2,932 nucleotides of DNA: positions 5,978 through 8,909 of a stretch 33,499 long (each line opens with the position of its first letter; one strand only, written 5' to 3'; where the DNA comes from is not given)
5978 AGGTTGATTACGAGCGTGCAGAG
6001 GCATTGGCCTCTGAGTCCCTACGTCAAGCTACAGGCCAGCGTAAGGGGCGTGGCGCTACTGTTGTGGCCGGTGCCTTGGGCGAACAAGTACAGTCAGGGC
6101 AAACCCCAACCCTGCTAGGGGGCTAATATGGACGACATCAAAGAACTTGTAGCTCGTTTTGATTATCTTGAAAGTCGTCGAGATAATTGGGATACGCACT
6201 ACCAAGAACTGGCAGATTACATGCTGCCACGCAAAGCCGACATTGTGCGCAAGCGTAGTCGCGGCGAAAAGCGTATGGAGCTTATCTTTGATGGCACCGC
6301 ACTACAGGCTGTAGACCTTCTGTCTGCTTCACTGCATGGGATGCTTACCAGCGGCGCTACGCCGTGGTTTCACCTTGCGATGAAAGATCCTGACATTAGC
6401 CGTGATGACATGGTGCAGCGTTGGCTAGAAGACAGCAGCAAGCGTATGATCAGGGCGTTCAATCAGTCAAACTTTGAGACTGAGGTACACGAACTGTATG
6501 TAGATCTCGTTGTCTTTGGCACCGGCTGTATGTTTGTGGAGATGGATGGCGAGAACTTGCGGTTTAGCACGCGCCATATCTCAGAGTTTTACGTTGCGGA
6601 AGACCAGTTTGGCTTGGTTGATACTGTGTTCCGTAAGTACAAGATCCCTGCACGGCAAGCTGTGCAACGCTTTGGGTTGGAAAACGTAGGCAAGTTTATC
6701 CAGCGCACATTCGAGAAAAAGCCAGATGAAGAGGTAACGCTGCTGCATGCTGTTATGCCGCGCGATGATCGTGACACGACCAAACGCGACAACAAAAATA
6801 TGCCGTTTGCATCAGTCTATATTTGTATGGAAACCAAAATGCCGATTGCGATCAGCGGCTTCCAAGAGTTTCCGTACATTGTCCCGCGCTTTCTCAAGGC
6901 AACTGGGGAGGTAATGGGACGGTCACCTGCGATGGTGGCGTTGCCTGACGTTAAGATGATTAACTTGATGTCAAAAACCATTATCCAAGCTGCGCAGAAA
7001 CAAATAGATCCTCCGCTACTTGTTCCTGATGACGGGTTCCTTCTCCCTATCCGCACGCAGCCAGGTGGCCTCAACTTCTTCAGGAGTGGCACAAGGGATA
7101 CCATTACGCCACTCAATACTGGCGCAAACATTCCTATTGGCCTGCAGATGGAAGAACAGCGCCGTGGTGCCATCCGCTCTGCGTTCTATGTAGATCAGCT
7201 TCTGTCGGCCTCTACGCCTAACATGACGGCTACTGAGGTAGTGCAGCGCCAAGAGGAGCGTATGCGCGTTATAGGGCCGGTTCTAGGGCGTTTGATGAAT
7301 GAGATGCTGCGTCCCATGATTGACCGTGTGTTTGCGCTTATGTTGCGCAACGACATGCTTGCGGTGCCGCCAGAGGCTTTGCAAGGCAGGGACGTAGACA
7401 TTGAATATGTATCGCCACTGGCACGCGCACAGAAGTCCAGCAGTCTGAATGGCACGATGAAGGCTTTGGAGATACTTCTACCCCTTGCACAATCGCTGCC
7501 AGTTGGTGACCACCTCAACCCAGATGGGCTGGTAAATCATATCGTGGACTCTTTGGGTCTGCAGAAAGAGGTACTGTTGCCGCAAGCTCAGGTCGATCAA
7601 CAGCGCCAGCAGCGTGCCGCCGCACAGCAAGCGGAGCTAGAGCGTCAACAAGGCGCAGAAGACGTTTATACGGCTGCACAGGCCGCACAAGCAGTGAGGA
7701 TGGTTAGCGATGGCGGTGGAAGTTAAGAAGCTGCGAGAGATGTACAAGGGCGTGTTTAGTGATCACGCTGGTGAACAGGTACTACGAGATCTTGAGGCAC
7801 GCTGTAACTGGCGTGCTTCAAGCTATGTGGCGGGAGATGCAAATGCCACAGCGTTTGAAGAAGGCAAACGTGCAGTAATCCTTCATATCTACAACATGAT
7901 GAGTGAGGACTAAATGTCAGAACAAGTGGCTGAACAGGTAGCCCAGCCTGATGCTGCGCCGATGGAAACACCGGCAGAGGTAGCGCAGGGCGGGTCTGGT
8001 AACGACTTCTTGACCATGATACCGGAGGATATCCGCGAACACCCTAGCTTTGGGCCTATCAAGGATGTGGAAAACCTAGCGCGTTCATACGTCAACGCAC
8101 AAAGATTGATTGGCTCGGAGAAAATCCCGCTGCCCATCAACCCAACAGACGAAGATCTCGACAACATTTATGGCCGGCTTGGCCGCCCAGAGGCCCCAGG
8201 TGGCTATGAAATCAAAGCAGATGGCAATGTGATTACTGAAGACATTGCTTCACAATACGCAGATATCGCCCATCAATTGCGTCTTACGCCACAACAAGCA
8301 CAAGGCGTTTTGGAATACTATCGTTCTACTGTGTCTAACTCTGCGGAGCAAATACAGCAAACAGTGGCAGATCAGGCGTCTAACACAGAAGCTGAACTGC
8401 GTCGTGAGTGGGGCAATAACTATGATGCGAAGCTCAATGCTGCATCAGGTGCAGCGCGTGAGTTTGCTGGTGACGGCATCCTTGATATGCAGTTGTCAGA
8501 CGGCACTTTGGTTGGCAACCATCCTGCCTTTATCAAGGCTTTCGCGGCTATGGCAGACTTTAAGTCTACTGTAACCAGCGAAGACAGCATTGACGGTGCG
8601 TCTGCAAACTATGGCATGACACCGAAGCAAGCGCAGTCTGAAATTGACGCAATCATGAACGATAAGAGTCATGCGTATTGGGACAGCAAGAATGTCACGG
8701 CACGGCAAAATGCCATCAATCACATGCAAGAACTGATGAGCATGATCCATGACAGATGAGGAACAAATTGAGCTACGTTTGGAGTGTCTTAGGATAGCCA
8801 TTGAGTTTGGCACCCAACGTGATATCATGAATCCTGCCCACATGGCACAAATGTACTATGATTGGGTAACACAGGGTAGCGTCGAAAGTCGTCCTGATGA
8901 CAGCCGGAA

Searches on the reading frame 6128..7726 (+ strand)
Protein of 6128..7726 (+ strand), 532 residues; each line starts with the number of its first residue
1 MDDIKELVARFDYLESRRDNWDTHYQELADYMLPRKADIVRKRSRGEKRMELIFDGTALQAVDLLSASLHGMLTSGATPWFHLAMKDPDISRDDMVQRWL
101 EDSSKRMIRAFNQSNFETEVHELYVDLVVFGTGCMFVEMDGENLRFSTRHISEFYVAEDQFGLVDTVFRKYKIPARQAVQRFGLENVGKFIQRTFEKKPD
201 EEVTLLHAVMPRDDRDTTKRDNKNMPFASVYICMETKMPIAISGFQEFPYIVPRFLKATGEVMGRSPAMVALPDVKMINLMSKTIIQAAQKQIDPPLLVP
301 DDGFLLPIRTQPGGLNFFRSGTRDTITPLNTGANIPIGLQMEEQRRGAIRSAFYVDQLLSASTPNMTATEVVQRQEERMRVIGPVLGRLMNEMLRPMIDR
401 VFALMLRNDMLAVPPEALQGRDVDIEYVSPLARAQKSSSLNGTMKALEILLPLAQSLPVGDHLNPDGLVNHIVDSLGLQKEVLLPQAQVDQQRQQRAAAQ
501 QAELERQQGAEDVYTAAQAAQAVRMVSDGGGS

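Call 7: search_protein_families(library=phrogs, max_evalue=0.001, proteins=[window:6128-7726:+])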
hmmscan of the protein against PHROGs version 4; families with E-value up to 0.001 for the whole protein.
window:6128-7726:+ (532 aa): 4 families
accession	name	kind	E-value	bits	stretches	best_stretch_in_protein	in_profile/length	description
phrog_332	-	connector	9.6e-159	530.3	1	3-521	10-543/560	head-tail adaptor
phrog_21528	-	unknown function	4.9e-52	177.6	1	5-216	4-220/224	-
phrog_21643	-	unknown function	3.8e-49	168.2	1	279-518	5-248/268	-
phrog_449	-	connector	1.9e-41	143.1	1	5-521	6-513/520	head-tail adaptor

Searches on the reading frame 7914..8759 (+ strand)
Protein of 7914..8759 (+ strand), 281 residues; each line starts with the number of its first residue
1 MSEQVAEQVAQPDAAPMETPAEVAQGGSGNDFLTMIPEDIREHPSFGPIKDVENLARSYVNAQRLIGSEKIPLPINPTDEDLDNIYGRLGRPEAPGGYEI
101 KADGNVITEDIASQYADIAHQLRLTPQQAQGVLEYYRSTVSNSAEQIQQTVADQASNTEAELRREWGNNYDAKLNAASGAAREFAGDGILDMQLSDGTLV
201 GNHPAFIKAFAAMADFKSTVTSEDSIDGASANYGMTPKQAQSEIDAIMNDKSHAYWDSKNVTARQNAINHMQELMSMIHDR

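Call 7: search_protein_families(library=phrogs, max_evalue=0.001, proteins=[window:7914-8759:+])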
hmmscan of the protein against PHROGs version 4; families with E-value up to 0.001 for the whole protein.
window:7914-8759:+ (281 aa): 2 families
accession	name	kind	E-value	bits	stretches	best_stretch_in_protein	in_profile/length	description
phrog_3742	-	unknown function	2.1e-44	153.6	1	10-264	18-272/287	-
phrog_458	-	other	2.9e-11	44.8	1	90-213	87-214/246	protease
